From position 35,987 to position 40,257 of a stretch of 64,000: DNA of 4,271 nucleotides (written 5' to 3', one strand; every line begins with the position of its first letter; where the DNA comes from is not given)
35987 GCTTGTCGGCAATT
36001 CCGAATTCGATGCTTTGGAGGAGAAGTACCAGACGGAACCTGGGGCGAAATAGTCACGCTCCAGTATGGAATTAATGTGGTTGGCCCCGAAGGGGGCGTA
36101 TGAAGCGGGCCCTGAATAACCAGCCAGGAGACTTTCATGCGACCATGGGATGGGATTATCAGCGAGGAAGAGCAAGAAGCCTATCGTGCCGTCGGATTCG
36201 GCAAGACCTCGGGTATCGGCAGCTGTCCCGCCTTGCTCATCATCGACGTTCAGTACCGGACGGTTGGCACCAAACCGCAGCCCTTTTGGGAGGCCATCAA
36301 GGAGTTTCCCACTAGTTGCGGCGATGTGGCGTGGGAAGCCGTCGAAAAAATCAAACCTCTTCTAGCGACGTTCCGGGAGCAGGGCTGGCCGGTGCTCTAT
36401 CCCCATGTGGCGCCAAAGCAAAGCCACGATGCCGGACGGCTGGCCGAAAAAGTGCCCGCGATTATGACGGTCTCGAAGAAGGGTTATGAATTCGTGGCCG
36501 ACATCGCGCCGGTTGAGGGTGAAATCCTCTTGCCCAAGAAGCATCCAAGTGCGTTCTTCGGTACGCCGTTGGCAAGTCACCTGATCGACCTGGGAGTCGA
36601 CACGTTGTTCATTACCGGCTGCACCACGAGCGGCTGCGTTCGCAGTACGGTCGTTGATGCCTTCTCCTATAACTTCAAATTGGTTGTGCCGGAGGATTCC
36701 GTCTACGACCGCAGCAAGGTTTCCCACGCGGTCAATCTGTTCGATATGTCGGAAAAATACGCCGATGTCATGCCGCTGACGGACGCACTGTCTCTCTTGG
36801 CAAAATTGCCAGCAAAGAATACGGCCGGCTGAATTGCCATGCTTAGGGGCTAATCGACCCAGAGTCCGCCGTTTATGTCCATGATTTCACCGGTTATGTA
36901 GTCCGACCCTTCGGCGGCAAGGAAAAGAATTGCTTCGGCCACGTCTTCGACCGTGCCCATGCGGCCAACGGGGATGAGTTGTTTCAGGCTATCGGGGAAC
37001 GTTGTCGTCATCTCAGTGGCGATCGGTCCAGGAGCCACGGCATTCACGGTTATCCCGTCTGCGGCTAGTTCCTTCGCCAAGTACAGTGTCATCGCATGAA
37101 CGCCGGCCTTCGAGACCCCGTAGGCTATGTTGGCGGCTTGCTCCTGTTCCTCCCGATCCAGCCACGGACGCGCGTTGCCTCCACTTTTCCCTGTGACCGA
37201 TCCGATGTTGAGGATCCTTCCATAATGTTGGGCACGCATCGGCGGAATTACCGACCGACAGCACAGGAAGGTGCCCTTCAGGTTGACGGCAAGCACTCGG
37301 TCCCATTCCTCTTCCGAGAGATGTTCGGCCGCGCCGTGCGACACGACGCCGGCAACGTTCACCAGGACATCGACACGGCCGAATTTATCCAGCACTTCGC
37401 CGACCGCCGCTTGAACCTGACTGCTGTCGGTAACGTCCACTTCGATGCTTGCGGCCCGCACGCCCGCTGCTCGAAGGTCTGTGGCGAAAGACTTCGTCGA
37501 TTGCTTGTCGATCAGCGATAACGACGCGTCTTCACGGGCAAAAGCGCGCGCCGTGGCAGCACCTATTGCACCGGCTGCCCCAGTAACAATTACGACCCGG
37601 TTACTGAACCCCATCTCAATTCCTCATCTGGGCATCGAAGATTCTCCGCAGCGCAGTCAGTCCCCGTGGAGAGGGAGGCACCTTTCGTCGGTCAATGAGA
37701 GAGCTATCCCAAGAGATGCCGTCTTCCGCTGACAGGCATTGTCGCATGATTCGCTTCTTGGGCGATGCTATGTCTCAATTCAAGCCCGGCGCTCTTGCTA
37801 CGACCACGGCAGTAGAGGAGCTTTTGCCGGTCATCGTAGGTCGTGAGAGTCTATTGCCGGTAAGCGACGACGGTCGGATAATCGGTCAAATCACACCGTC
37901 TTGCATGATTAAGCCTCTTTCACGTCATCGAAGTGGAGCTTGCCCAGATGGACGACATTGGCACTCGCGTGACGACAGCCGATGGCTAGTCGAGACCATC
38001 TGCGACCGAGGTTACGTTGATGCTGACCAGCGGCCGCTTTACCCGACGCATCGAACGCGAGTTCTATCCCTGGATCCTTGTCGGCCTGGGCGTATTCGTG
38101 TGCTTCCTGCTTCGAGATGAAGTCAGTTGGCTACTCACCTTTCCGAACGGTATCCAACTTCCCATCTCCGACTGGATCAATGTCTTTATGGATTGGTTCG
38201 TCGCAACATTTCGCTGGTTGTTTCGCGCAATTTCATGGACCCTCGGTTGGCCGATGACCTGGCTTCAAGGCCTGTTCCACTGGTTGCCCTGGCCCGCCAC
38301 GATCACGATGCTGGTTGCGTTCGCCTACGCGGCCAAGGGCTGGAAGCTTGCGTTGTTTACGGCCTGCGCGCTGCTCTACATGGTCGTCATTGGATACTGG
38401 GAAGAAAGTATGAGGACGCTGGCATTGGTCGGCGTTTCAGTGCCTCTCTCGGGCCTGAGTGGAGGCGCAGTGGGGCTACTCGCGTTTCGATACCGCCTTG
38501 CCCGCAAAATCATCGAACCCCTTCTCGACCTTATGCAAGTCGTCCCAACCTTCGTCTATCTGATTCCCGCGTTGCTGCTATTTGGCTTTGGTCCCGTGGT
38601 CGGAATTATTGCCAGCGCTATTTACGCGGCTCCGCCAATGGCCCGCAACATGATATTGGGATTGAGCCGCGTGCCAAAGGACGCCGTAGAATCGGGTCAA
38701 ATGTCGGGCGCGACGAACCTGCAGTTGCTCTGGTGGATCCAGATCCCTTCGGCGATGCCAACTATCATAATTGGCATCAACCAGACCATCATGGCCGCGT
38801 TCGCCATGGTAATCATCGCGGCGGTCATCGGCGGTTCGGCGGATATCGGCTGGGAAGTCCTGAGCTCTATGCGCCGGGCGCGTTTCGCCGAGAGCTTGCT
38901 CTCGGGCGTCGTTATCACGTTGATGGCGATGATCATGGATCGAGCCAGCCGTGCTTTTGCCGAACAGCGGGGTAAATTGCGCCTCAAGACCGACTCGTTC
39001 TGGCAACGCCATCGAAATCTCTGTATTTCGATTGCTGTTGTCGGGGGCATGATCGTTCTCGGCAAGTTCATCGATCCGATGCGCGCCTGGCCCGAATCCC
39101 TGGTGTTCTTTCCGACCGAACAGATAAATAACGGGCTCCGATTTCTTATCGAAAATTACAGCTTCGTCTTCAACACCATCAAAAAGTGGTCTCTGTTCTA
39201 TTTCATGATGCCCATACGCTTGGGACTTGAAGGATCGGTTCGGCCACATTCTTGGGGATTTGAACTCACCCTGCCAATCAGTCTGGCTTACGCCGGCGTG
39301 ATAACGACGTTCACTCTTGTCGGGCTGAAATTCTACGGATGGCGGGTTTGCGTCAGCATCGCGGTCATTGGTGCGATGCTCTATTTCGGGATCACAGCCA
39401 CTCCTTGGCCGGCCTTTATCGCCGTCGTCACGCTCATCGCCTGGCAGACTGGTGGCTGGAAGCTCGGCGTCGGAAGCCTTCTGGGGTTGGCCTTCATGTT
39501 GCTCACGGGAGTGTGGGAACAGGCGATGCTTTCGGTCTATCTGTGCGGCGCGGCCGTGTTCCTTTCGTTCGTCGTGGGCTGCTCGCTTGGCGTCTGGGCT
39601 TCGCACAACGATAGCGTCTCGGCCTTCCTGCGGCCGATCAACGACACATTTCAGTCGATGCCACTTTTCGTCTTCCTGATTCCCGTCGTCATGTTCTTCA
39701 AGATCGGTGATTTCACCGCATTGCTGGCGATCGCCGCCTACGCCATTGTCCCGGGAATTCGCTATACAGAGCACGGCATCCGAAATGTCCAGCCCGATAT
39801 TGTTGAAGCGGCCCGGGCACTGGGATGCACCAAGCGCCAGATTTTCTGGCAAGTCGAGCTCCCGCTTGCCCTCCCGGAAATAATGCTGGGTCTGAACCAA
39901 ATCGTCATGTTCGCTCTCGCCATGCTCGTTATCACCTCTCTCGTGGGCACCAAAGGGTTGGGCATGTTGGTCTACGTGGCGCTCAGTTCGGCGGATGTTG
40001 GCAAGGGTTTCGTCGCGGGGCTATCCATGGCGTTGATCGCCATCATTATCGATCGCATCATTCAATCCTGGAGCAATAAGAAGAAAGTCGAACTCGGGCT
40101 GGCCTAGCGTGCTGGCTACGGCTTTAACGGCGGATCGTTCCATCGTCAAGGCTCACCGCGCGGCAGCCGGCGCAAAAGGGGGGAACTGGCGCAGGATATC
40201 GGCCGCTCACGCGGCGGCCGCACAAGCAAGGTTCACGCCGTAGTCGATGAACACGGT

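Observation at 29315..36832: Intact 7-gene enzymatic operon of unknown substrate carried on the tRNA-Thr island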

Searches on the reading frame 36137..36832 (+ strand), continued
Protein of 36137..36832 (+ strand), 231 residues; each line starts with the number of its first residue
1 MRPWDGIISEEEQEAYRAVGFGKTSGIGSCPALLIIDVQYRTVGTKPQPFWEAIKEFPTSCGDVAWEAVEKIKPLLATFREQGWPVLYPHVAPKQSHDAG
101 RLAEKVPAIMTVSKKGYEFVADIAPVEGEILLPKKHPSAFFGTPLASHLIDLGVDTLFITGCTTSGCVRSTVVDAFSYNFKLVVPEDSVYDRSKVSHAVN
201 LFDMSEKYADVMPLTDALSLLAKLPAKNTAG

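Call 58: get_annotated_region(hit=H9, flank=10000)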
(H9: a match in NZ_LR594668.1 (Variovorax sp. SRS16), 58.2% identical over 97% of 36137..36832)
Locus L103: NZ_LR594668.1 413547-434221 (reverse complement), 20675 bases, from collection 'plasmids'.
description: Variovorax sp. SRS16 plasmid 3
organism: Variovorax sp. SRS16 (NCBI taxid 282217)
taxonomy: Bacteria; Pseudomonadota; Betaproteobacteria; Burkholderiales; Comamonadaceae; Variovorax; Variovorax sp. SRS16
host: -; source: linuron-contaminated soil; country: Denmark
typing (MOB-suite, as given by PLSDB): non-mobilizable
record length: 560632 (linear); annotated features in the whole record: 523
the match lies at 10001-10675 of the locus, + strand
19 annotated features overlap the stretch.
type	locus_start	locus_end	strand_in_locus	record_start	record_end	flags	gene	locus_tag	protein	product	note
CDS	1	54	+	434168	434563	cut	-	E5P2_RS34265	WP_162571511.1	transposase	GO:0006313 - DNA transposition [Evidence IEA]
CDS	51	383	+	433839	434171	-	tnpB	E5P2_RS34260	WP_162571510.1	IS66 family insertion sequence element accessory protein TnpB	-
CDS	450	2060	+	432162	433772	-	-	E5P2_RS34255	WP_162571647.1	IS66 family transposase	-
CDS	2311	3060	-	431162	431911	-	-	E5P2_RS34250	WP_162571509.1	IclR family transcriptional regulator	GO:0006355 - regulation of DNA-templated transcription [Evidence IEA]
CDS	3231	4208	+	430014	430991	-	-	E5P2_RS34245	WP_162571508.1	tripartite tricarboxylate transporter substrate binding protein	-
CDS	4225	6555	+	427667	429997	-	-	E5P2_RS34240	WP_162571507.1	xanthine dehydrogenase family protein molybdopterin-binding subunit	-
CDS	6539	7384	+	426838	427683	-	-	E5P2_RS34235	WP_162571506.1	SRPBCC domain-containing protein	-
CDS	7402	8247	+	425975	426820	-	-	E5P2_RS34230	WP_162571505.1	FAD binding domain-containing protein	-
CDS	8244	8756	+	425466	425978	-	-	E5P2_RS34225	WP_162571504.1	(2Fe-2S)-binding protein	-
CDS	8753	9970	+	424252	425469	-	-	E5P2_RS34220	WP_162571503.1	FAD-dependent monooxygenase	-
CDS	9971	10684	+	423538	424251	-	-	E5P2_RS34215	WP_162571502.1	isochorismatase family protein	-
CDS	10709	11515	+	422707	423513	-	-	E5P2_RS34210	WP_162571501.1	alpha/beta hydrolase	-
CDS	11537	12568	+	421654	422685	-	-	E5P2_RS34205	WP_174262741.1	leucyl aminopeptidase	-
CDS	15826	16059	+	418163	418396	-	-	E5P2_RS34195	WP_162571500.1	hypothetical protein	-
CDS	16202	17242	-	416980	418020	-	-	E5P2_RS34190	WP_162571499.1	tripartite tricarboxylate transporter substrate binding protein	-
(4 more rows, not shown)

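Call 75: find_related_loci(query=A2, collection=metagenome_contigs, flank=10000)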
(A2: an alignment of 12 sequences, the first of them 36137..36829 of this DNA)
Query A2 (231 aa) in metagenome_contigs; peptide patterns used: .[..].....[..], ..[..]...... (x = any residue, [..] = any of these).
600 stretches matched a pattern (row limit reached: there are more); 589 encode a relative of the query (tblastn E <= 1e-3); the best 80 are kept; 80 distinct loci.
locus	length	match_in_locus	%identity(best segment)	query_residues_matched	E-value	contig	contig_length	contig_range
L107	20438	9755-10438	74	1-228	1e-119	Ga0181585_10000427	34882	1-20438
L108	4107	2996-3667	75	1-224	2e-120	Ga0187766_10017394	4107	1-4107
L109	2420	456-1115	75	2-221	1e-122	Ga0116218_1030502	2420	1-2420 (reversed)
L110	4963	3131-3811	74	1-227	3e-117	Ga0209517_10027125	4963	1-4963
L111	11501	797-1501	74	1-228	2e-116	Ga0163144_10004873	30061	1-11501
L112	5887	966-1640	72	2-226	4e-116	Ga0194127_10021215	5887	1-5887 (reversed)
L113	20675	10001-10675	72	2-226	4e-114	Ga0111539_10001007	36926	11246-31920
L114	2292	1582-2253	72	1-224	2e-118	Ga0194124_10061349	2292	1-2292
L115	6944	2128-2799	72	1-224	7e-113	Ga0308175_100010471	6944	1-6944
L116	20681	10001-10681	72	2-228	1e-112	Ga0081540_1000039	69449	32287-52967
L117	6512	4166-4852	71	2-230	4e-113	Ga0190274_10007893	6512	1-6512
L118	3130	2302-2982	72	1-226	2e-115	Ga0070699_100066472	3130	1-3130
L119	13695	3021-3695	70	2-226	2e-112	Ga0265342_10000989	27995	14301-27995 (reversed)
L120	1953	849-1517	71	2-224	3e-119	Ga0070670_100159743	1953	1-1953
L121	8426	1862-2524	72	1-221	6e-112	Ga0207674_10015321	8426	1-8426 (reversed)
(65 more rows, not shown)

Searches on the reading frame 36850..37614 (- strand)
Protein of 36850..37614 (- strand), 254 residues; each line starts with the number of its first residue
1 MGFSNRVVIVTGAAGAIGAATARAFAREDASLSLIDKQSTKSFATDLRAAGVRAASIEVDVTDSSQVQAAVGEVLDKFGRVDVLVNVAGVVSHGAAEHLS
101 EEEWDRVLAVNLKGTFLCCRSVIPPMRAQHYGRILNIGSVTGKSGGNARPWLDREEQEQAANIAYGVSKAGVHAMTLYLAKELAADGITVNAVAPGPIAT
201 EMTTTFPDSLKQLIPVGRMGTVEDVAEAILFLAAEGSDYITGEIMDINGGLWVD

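Call 4: search_protein_families(library=pfam, proteins=[window:36850-37614:-])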
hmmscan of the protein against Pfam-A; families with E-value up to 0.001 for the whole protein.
window:36850-37614:- (254 aa): 7 families
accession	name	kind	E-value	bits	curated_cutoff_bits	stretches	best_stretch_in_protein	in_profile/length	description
PF13561.12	adh_short_C2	-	6.6e-58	196.5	27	1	12-251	1-235/236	Enoyl-(Acyl carrier protein) reductase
PF00106.31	adh_short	-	9.5e-53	179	26.6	1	6-206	1-190/195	short chain dehydrogenase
PF01370.27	Epimerase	-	5e-14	52.7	20.9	1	8-243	1-235/240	NAD dependent epimerase/dehydratase family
PF08659.16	KR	-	1.1e-13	51.9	22.6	1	8-115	3-116/180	KR domain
PF01073.25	3Beta_HSD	-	3.6e-06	26.7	22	1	9-116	1-97/280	3-beta hydroxysteroid dehydrogenase/isomerase family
PF23441.1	SDR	-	0.00015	21.7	27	1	10-252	12-256/258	SDR-like rossmann domain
PF16363.11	GDP_Man_Dehyd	-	0.00043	20.3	27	0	9-178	1-166/332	GDP-mannose 4,6 dehydratase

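Call 5: search_protein_families(library=ncbifam, proteins=[window:36850-37614:-])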
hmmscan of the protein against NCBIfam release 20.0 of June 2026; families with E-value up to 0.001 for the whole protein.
window:36850-37614:- (254 aa): 233 families (the best 25 are shown)
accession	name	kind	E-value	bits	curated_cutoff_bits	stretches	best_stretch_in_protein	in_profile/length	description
TIGR01830.1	3oxo_ACP_reduc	equivalog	4.6e-64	216.4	297.75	1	8-251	1-238/239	3-oxoacyl-[acyl-carrier-protein] reductase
NF004198.0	PRK05653.1-3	equivalog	9e-64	215.3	296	1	4-252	6-247/248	3-oxoacyl-ACP reductase FabG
NF009466.0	PRK12826.1-2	subfamily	1.6e-63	214.5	222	1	4-251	2-244/248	3-oxoacyl-ACP reductase FabG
NF004791.0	PRK06138.1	equivalog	6.2e-57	192.8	312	1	3-252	3-250/252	SDR family oxidoreductase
NF004197.0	PRK05653.1-1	equivalog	1.2e-56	192.2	332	1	4-252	6-247/249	3-oxoacyl-ACP reductase FabG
NF009464.0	PRK12824.1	subfamily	4.5e-55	187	269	1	5-253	2-244/245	3-oxoacyl-ACP reductase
NF005559.1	PRK07231.1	subfamily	8e-55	186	215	1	3-252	2-248/249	glucose 1-dehydrogenase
NF005309.0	PRK06841.1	subfamily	1.4e-53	182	286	1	3-251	13-252/255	GolD/DthD family dehydrogenase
NF009468.0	PRK12826.1-4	equivalog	2.1e-53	181.7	318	1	3-250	5-246/256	SDR family oxidoreductase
NF004199.0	PRK05653.1-4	equivalog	4.1e-53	180.5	301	1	1-252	1-246/247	3-oxoacyl-ACP reductase FabG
NF052558.1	MBtsdlDhBudC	equivalog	3.1e-52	177.6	270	1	3-251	1-241/250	meso-2,3-butanediol dehydrogenase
TIGR01829.1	AcAcCoA_reduct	subfamily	8.5e-52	176.2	302.1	1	6-252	1-241/242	acetoacetyl-CoA reductase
NF004818.0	PRK06172.1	equivalog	1.9e-50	171.6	336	1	2-251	4-250/253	SDR family oxidoreductase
NF004200.0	PRK05653.1-5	equivalog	4.2e-50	170.6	273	1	5-251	2-241/242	3-oxoacyl-ACP reductase FabG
NF006070.0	PRK08213.1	subfamily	7.8e-50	169.8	279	1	4-251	11-256/259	gluconate 5-dehydrogenase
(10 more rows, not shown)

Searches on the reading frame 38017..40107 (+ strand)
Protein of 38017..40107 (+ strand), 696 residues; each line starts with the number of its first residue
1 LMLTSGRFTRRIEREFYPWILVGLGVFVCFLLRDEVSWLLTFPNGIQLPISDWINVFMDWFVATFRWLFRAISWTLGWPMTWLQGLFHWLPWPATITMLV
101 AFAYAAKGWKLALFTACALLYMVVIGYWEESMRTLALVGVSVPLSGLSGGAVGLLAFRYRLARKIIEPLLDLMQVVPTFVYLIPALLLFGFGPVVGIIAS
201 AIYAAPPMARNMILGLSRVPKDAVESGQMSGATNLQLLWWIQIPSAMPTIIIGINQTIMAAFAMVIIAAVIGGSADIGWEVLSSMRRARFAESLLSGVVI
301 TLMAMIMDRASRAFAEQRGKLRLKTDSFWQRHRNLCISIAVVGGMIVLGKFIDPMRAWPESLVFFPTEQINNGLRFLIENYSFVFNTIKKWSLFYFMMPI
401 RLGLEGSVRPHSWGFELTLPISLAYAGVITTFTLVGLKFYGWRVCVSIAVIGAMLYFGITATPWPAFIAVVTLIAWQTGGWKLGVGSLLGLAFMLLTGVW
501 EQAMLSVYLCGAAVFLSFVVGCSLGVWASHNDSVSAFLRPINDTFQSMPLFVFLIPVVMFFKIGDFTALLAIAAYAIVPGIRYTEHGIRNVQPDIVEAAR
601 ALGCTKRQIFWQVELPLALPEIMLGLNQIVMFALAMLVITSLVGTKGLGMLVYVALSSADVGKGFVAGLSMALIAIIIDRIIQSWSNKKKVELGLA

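Call 8: search_protein_families(library=pfam, proteins=[window:38017-40107:+])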
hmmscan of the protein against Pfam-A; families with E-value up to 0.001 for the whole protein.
window:38017-40107:+ (696 aa): 1 family
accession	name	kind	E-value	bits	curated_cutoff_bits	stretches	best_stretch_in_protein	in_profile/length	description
PF00528.27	BPD_transp_1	-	9.6e-42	143.2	26.4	2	521-682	5-175/184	Binding-protein-dependent transport system inner membrane component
